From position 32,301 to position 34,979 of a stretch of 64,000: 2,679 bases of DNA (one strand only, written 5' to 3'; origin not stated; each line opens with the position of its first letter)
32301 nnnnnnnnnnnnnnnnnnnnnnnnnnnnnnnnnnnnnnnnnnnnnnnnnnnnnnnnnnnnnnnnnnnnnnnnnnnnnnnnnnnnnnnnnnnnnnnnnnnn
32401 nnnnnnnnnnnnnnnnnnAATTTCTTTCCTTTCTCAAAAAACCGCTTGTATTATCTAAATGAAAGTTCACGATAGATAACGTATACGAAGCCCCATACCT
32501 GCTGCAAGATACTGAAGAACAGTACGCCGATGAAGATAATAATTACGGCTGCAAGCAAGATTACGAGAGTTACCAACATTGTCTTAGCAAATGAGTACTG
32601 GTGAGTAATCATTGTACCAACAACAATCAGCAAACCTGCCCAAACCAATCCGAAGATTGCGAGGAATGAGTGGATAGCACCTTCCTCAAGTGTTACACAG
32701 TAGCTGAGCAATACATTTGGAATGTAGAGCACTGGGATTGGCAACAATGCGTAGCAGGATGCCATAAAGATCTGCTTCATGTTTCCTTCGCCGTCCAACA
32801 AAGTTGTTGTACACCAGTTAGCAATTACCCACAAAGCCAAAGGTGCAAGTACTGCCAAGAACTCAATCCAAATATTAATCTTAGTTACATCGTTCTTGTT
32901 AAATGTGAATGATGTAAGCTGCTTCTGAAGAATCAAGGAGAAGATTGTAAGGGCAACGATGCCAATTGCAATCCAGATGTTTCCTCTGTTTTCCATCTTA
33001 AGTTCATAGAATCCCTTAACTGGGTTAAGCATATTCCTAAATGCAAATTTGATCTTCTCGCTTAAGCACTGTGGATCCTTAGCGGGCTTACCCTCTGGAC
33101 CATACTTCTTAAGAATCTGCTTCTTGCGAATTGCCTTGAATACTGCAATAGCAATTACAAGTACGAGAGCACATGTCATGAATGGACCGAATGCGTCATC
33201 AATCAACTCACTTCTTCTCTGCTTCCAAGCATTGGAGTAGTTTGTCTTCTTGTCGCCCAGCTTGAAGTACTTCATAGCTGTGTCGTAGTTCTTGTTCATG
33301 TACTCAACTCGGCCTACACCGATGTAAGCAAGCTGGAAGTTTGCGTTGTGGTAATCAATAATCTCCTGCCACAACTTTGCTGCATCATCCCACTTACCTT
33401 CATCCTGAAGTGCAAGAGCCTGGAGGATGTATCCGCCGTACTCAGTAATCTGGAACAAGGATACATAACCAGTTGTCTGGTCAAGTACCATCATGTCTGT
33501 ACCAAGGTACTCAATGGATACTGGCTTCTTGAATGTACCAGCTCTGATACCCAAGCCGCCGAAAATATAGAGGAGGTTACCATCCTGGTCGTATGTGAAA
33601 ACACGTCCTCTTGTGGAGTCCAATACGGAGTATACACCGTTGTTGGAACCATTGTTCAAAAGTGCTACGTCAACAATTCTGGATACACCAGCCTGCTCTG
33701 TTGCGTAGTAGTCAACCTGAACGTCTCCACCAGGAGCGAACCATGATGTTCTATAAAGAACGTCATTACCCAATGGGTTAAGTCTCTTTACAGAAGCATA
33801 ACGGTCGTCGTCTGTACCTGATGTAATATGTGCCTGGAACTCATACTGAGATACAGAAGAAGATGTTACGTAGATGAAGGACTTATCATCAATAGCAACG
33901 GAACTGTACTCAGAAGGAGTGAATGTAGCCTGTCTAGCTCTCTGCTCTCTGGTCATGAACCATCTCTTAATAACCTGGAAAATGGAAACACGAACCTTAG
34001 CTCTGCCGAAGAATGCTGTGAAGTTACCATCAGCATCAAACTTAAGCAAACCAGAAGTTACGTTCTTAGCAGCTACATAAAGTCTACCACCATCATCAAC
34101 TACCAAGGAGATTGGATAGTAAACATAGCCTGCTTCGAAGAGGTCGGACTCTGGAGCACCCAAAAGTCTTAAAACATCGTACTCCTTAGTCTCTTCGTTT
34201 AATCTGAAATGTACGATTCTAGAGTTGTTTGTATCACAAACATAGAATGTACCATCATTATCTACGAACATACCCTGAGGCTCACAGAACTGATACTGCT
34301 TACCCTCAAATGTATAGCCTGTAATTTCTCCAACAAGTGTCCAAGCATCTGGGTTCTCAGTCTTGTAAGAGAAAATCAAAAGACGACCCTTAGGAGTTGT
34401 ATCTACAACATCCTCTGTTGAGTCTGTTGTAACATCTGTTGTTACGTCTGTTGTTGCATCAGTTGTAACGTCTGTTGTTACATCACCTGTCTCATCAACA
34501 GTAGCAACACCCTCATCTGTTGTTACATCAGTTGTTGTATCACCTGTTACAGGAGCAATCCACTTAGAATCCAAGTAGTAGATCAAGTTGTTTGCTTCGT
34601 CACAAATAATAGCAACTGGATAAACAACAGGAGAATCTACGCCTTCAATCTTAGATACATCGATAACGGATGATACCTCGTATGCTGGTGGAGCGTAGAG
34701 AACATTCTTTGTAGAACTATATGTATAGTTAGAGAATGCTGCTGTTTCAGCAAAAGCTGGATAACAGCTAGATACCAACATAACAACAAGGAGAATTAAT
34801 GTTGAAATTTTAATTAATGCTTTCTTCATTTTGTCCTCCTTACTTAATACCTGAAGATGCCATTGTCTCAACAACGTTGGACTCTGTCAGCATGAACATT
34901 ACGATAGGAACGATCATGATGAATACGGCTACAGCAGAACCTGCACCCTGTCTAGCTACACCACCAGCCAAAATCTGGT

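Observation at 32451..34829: NHL-like beta-propeller fused to a Yip1-like polytopic membrane domain, with a (T-D-V-T)n tandem-repeat linker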

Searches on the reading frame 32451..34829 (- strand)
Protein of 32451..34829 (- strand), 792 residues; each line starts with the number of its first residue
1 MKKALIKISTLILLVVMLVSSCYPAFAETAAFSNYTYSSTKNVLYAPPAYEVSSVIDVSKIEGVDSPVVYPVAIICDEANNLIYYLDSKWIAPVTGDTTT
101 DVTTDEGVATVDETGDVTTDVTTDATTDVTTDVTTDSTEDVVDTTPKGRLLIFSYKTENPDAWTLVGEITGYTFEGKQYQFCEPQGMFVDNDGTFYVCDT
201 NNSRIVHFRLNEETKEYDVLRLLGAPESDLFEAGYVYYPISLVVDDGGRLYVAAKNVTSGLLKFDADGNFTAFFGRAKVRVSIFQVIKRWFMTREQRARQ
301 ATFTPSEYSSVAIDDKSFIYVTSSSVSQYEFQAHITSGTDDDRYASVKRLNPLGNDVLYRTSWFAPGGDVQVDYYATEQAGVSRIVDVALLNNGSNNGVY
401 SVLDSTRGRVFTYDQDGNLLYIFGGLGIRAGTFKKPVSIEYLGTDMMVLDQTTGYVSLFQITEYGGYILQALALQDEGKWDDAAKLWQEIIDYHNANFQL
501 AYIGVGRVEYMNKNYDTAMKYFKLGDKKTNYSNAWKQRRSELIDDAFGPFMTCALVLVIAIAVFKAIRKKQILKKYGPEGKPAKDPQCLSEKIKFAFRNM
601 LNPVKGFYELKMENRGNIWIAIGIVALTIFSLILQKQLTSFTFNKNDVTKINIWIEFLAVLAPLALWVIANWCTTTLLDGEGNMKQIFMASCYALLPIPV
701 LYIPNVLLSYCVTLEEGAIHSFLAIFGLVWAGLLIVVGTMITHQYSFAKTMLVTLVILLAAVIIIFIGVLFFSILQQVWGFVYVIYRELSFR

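Call 3: search_protein_families(library=pfam, proteins=[window:32451-34829:-], max_evalue=0.1)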
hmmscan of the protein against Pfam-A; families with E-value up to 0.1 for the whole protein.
window:32451-34829:- (792 aa): 6 families
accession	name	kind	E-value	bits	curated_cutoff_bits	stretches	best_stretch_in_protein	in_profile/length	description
PF04893.22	Yip1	-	3.1e-14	53.7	28.6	1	600-767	4-171/173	Yip1 domain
PF01436.27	NHL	-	2e-09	37.4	20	1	181-208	1-28/28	NHL repeat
PF13432.12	TPR_16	-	8.3e-06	26.6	32.7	1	469-523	2-55/65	Tetratricopeptide repeat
PF08450.18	SGL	-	0.0011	19.1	26.3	1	181-270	133-216/246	SMP-30/Gluconolactonase/LRE-like region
PF07719.23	TPR_2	-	0.002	18.5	27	0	467-493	4-30/34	Tetratricopeptide repeat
PF24303.1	DUF7485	-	0.011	15.7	27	0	191-271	40-114/284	Domain of unknown function (DUF7485)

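Call 4: search_protein_families(library=ncbifam, proteins=[window:32451-34829:-], max_evalue=0.1)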
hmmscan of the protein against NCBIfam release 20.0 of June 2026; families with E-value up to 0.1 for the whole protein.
window:32451-34829:- (792 aa): 2 families
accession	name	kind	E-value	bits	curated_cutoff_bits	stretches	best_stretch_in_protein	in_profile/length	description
NF035926.1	scyF_NHL_VPEP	equivalog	2.7e-10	39.9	350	2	178-278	195-287/376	scytonemin biosynthesis PEP-CTERM protein ScyF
TIGR04510.1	mod_pep_cyc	subfamily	0.069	11.6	400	1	474-523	408-456/814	putative peptide modification system cyclase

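Call 7: find_homologous_proteins(query=window:32451-34829:-, max_evalue=0.00001)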
Query window:32451-34829:- (792 aa): 121 proteins with E <= 0.00001 among 8000 candidates; the best 120 are listed.
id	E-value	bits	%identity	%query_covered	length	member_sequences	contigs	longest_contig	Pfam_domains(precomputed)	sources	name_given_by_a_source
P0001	0.0e+0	1664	91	100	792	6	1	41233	PF04893.23,PF01436.28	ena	-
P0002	0.0e+0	1541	83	100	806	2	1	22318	PF04893.23,PF13432.13,PF01436.28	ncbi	-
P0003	0.0e+0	1482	80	100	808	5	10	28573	PF04893.23,PF13432.13,PF01436.28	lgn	-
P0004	0.0e+0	1381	81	83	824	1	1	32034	PF04893.23,PF13432.13,PF01436.28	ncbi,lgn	-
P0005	1.9e-166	574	38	99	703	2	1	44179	PF04893.23,PF01436.28,PF08450.19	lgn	-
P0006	2.5e-127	444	37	78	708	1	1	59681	PF04893.23,PF01436.28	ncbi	-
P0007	5.2e-122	427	32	100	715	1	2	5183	PF04893.23,PF01436.28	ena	-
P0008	5.4e-121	423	34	100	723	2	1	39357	PF04893.23,PF01436.28,PF06739.18,PF08450.19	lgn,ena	-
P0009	1.1e-119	419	36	77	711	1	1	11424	PF04893.23,PF01436.28,PF08450.19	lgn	-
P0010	2.5e-119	418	32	100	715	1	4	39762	PF04893.23,PF01436.28,PF06739.18,PF08450.19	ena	-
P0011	8.1e-119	416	33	100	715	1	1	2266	PF04893.23,PF01436.28,PF06739.18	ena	-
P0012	1.5e-118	415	33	100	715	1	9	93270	PF04893.23,PF01436.28,PF06739.18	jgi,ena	-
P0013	5.2e-118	414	33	82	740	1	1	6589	PF04893.23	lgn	-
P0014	1.3e-117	412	32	100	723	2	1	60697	PF04893.23,PF01436.28,PF06739.18,PF08450.19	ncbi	-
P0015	1.8e-117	412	32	100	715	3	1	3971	PF04893.23,PF01436.28,PF08450.19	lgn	-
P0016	1.8e-117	412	37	78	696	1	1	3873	PF04893.23,PF01436.28,PF06739.18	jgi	-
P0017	2.4e-117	411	31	97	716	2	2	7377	PF04893.23,PF13432.13,PF01436.28,PF06739.18,PF07719.24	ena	-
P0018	5.1e-117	410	34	78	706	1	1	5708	PF04893.23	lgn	-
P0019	5.2e-117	410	36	78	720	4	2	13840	PF04893.23,PF06739.18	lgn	-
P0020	5.7e-117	410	35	77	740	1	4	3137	PF04893.23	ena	-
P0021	3.7e-116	407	32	100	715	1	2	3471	PF04893.23,PF01436.28,PF06739.18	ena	-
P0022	3.8e-116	407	32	100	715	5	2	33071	PF04893.23,PF01436.28,PF06739.18,PF08450.19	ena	-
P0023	6.9e-116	407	32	100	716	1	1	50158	PF04893.23,PF01436.28,PF06739.18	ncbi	-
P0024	1.1e-115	406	33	85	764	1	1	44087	PF04893.23,PF01436.28,PF06739.18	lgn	-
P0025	1.7e-115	405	37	78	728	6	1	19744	PF04893.23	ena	-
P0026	1.8e-114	402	35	77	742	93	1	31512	PF04893.23,PF00515.35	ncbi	-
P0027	2.9e-114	401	32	100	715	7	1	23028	PF04893.23,PF01436.28,PF06739.18,PF08450.19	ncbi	-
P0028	6.7e-114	400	35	78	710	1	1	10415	PF04893.23,PF13432.13,PF01436.28,PF06739.18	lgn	-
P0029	7.9e-114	400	33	99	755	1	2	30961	PF04893.23,PF01436.28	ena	-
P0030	2.5e-113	398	34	78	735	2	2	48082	PF04893.23,PF13432.13,PF01436.28,PF06739.18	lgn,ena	-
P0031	2.8e-113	398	31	96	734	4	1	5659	PF04893.23,PF13432.13,PF01436.28,PF06739.18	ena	-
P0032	7.7e-113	396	35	79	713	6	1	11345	PF04893.23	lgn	-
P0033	1.4e-112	396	31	97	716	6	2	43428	PF04893.23,PF01436.28,PF06739.18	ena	-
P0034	2.0e-112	395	35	80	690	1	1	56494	PF04893.23,PF01436.28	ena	-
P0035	5.7e-112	394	31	100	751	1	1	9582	PF04893.23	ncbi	-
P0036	8.6e-112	393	34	78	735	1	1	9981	PF04893.23,PF13432.13,PF01436.28,PF06739.18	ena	-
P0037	9.6e-112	393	34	78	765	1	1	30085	PF04893.23,PF01436.28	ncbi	-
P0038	1.1e-111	393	35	77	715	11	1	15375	PF04893.23,PF01436.28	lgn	-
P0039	1.4e-111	392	32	99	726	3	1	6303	PF04893.23,PF00515.35,PF13424.13,PF13432.13,PF01436.28,PF07719.24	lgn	-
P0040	2.4e-111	392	34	79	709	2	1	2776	PF04893.23,PF01436.28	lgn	-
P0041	5.8e-111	390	35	78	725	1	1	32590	PF04893.23,PF01436.28,PF06739.18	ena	-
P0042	4.2e-110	387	31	100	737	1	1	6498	PF04893.23,PF01436.28,PF06739.18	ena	-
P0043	9.1e-110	386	31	100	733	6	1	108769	PF04893.23,PF13432.13,PF01436.28,PF06739.18,PF07719.24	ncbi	-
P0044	4.1e-109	384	35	78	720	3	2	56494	PF04893.23,PF01436.28,PF07719.24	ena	-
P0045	7.4e-109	383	31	100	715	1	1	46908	PF04893.23,PF13432.13,PF01436.28,PF06739.18,PF07719.24,PF08450.19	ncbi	-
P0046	1.0e-108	383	35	77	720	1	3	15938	PF04893.23,PF01436.28,PF07719.24,PF08450.19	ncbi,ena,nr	ncbi:MAG: YIP1 family protein [Clostridia bacterium]|nr:YIP1 family protein [Clostridia bacterium]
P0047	1.0e-108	383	34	84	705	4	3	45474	PF04893.23,PF01436.28,PF25021.2,PF08450.19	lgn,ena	-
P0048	2.8e-108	381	32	78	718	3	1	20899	PF04893.23,PF13432.13,PF01436.28,PF06739.18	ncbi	-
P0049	7.3e-108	380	31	100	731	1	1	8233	PF04893.23,PF01436.28,PF06739.18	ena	-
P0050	1.9e-107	379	34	78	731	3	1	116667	PF04893.23,PF01436.28,PF06739.18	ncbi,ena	-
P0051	1.9e-107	379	33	85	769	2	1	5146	PF04893.23,PF01436.28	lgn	-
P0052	3.8e-107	378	35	77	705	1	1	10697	PF04893.23,PF01436.28,PF07719.24,PF08450.19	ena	-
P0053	4.3e-107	377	36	77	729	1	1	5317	PF04893.23,PF01436.28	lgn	-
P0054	6.8e-107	377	33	84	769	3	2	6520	PF04893.23,PF01436.28,PF06739.18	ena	-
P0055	8.5e-107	376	34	85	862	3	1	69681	PF04893.23,PF01436.28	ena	-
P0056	2.8e-106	375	34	78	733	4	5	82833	PF04893.23,PF06739.18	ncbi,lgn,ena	-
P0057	1.2e-105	373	32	85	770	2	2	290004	PF04893.23,PF01436.28,PF06739.18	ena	-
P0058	1.8e-105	372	34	78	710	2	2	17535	PF04893.23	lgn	-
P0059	2.9e-105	371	34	85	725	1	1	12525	PF04893.23,PF00515.35,PF13424.13,PF13432.13,PF01436.28,PF07719.24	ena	-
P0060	2.9e-104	368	34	78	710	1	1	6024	PF04893.23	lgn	-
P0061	3.6e-104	368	33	78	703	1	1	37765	PF04893.23,PF01436.28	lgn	-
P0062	5.5e-104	367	30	100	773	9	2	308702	PF04893.23,PF01436.28,PF06739.18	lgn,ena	-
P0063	1.8e-103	365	32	52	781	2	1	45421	PF04893.23,PF01436.28,PF06739.18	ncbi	-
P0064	1.9e-103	365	34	78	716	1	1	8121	PF04893.23,PF00515.35,PF01436.28,PF06739.18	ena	-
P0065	3.1e-103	365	32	85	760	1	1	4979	PF04893.23,PF01436.28,PF06739.18,PF08450.19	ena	-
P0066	4.1e-103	364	31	99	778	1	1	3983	PF04893.23,PF06739.18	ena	-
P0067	8.6e-102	360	31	99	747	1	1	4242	PF04893.23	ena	-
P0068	1.8e-101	359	34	77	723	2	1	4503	PF04893.23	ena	-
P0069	1.9e-101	359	32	100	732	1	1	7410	PF04893.23,PF00515.35,PF13432.13,PF01436.28,PF07719.24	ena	-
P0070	6.5e-101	357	33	77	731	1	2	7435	PF04893.23,PF00515.35,PF13432.13,PF01436.28,PF07719.24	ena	-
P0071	8.2e-100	353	31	82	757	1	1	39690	PF04893.23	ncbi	-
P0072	1.8e-99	352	32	84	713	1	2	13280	PF04893.23,PF01436.28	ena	-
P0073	3.9e-99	351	32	80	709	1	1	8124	PF04893.23,PF01436.28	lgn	-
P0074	1.1e-98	350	33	83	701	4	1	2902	PF04893.23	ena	-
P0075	1.6e-98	349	33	84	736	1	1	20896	PF04893.23,PF13414.13,PF00515.35,PF01436.28,PF06739.18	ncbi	-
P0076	1.8e-98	349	34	78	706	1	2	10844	PF04893.23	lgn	-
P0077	2.5e-98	348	31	100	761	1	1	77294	PF04893.23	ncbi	-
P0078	2.9e-98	348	33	84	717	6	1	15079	PF04893.23,PF00515.35,PF13432.13,PF01436.28,PF07719.24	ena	-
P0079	3.4e-98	348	31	100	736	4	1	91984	PF04893.23,PF01436.28,PF06739.18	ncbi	-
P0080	2.7e-97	345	30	100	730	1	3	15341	PF04893.23,PF01436.28,PF06739.18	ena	-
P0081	4.0e-97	344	30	100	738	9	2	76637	PF04893.23,PF01436.28,PF06739.18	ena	-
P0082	1.3e-96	343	33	78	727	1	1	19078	PF04893.23,PF01436.28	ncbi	-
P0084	6.7e-96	340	30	100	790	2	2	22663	PF04893.23,PF13432.13,PF01436.28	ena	-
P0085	2.5e-93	332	31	90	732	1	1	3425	PF04893.23,PF01436.28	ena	-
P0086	1.1e-92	330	29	84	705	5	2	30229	PF04893.23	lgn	-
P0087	1.3e-92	330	29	84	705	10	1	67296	PF04893.23,PF01436.28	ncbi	-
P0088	2.1e-92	329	31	83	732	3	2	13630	PF04893.23,PF01436.28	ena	-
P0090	4.0e-91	325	30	100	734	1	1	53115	PF04893.23,PF01436.28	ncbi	-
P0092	1.1e-87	313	31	83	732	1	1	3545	PF04893.23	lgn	-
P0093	4.0e-87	311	33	77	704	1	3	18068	PF04893.23,PF01436.28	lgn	-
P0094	8.3e-87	310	31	77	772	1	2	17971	PF04893.23,PF01436.28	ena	-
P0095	2.7e-85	305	30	90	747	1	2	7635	PF04893.23,PF00515.35,PF01436.28,PF06739.18,PF07719.24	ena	-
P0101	2.2e-72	263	37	52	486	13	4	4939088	PF01436.28,PF07719.24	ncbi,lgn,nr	ncbi:hypothetical protein J45TS6_19550 [Paenibacillus sp. J45TS6]|nr:hypothetical protein J45TS6_195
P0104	2.0e-67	246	28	79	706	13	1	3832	PF04893.23,PF01436.28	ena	-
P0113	2.4e-56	210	27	78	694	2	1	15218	PF04893.23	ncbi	-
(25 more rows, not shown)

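Call 13: find_related_loci(query=A1, collection=genome_contigs, flank=10000)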
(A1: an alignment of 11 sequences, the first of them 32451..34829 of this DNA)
Query A1 (792 aa) in genome_contigs; peptide patterns used: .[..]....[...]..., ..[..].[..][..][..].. (x = any residue, [..] = any of these).
600 stretches matched a pattern (row limit reached: there are more); 314 encode a relative of the query (tblastn E <= 1e-3); the best 80 are kept; 80 distinct loci.
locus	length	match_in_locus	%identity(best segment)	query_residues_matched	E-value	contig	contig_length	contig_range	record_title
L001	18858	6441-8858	83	1-792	0e+0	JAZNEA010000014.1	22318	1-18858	MAG: Clostridia bacterium isolate T1900044724_TS20190190.MAGScoT_cleanbin_000004 SGB_1923_k141_1051428, whole genome sho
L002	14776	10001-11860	41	161-792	3e-157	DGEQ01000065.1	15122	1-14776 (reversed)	MAG TPA_asm: Hungateiclostridiaceae bacterium UBA3922 UBA3922_contig_4691, whole genome shotgun sequence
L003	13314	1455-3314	40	161-792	6e-157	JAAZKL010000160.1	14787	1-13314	MAG: Clostridiaceae bacterium isolate AS22ysBPME_286 85523_AS22, whole genome shotgun sequence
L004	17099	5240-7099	40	161-792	2e-153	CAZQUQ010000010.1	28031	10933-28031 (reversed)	MAG TPA_asm: uncultured Oscillospiraceae bacterium isolate SRP167436_co1_27 genome assembly, contig: NODE_2471_length_28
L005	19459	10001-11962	38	5-792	5e-139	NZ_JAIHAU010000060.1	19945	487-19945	MAG: Mahella sp. isolate M2_7_6_bin.2 scaffold_1912, whole genome shotgun sequence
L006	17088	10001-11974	37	118-792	5e-136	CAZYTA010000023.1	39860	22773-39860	MAG TPA_asm: uncultured Oscillospiraceae bacterium isolate SRP315200_co1_260 genome assembly, contig: NODE_1190_length_3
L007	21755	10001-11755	39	169-792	1e-134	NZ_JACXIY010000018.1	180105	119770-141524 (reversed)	Paenibacillus arenilitoris strain IB182493 Contig_18, whole genome shotgun sequence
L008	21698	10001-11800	38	181-792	1e-131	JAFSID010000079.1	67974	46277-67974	MAG: Clostridia bacterium isolate RGIG3164 Goat_Rectum.Co__c2195273, whole genome shotgun sequence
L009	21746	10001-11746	39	173-792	9e-131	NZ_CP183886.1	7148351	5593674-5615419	Candidatus Pristimantibacillus sp. PTI5 chromosome, complete genome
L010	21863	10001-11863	38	175-792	4e-126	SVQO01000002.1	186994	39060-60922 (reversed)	MAG: Oscillospiraceae bacterium isolate SIG619 NODE_290_length_186994_cov_4.434068, whole genome shotgun sequence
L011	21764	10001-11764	37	169-792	1e-125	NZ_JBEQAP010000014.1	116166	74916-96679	MAG: Cohnella sp. isolate 03V1_S199.semibin_refined.110_sub NODE_156_length_116166_cov_3.240126, whole genome shotgun se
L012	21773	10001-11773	38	184-792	6e-126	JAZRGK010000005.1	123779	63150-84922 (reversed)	MAG: Candidatus Flemingiibacterium sp. isolate T1900045490_YK20190184.MAGScoT_cleanbin_000005 SGB_7379_k141_2689562, who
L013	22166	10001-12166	32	1-792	3e-124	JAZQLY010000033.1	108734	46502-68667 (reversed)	MAG: Eubacteriales bacterium isolate T1900044607_TS20190073.MAGScoT_cleanbin_000047 SGB_764_k141_2841531, whole genome s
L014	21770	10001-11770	37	184-791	4e-124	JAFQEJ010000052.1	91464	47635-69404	MAG: Clostridia bacterium isolate RGIG1743 Goat_Cecum-3__c895542, whole genome shotgun sequence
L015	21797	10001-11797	37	184-792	8e-124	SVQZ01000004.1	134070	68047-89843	MAG: Oscillospiraceae bacterium isolate SIG630 NODE_635_length_134070_cov_3.444376, whole genome shotgun sequence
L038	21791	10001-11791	35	169-792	1e-116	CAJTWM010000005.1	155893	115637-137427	MAG TPA_asm: uncultured Lachnospiraceae bacterium isolate MGBC114950 genome assembly, contig: MGBC114950.5, whole genome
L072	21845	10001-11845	36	146-792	7e-127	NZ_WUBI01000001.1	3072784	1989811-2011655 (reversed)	Paenibacillus dendrobii strain HJL G12 NODE_1, whole genome shotgun sequence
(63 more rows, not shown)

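Call 19: list_cluster_members(proteins=[window:32451-34829:-, window:32451-34874:-, P0001, P0003])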
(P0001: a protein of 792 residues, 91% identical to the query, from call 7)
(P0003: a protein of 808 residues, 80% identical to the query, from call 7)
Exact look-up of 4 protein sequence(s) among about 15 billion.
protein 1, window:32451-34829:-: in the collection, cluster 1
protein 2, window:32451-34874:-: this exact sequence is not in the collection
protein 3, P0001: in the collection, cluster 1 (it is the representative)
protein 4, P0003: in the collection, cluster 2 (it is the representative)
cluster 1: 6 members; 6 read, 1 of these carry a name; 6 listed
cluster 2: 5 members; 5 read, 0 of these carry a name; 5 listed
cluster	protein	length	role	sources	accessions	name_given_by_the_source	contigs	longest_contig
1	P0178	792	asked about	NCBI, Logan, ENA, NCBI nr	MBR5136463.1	MAG: YIP1 family protein [Clostridia bacterium] | YIP1 family protein [Clostridia bacterium]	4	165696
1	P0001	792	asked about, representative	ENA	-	-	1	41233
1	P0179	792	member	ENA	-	-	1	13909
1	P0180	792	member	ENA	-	-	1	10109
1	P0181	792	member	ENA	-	-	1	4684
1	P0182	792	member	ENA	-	-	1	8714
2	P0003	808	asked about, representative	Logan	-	-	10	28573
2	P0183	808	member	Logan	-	-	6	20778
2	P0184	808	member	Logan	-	-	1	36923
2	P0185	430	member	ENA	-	-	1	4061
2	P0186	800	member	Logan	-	-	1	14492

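Call 22: search_solved_structures(query=A2, max_evalue=0.01)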
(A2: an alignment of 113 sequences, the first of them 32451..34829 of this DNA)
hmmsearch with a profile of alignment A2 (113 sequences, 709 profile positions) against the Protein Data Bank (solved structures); distinct sequences matched with E-value up to 0.01: 126 (the best 60 are shown).
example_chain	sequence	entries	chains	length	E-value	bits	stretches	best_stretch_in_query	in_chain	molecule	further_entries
3wwa_A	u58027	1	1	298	2.9e-62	214.2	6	63-149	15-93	Pizza7H protein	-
6qsd_A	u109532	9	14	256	1.9e-53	185.1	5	63-148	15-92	Pizza6S | Pizza6-S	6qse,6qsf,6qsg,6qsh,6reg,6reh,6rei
6f0t_A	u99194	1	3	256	3.7e-53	184.1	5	63-149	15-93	Pizza6-SFW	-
6rej_A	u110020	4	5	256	1.6e-52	182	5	63-148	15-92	Pizza6-SH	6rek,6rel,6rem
3ww9_A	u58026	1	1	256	2.5e-52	181.4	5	63-149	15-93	pizza6 protein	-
6ren_A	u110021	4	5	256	1.7e-50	175.3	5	63-143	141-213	3fPizza6-SH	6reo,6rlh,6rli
7zqg_A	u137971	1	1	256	3.9e-49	170.8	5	63-149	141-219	Pizza6-KSH-TSH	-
7zph_A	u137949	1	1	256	5.8e-49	170.3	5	63-149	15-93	Pizza6-TNK-RSH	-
7zpw_A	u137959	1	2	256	6.3e-49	170.1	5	63-149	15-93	Pizza6-TSK-TSH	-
7zpz_A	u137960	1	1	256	2e-48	168.5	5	63-149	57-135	Pizza6-TSR-TSH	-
6f0s_A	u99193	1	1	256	2.9e-48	167.9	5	63-149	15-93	Pizza6-SYW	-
7zcj_A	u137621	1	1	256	4.6e-48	167.3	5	63-149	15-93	Pizza6-TNH-TSH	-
7zq2_A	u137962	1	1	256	6.6e-48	166.8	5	63-149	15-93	Pizza6-RSH-TSH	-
9qhb_A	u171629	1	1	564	4.5e-45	157.4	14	397-449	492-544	Engineered tetratricopeptide repeat protein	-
7qrx_A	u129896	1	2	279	7.5e-44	153.4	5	63-180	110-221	E3 ubiquitin-protein ligase TRIM71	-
1rwi_B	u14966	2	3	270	2.4e-26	95.5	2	63-187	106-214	Serine/threonine-protein kinase pknD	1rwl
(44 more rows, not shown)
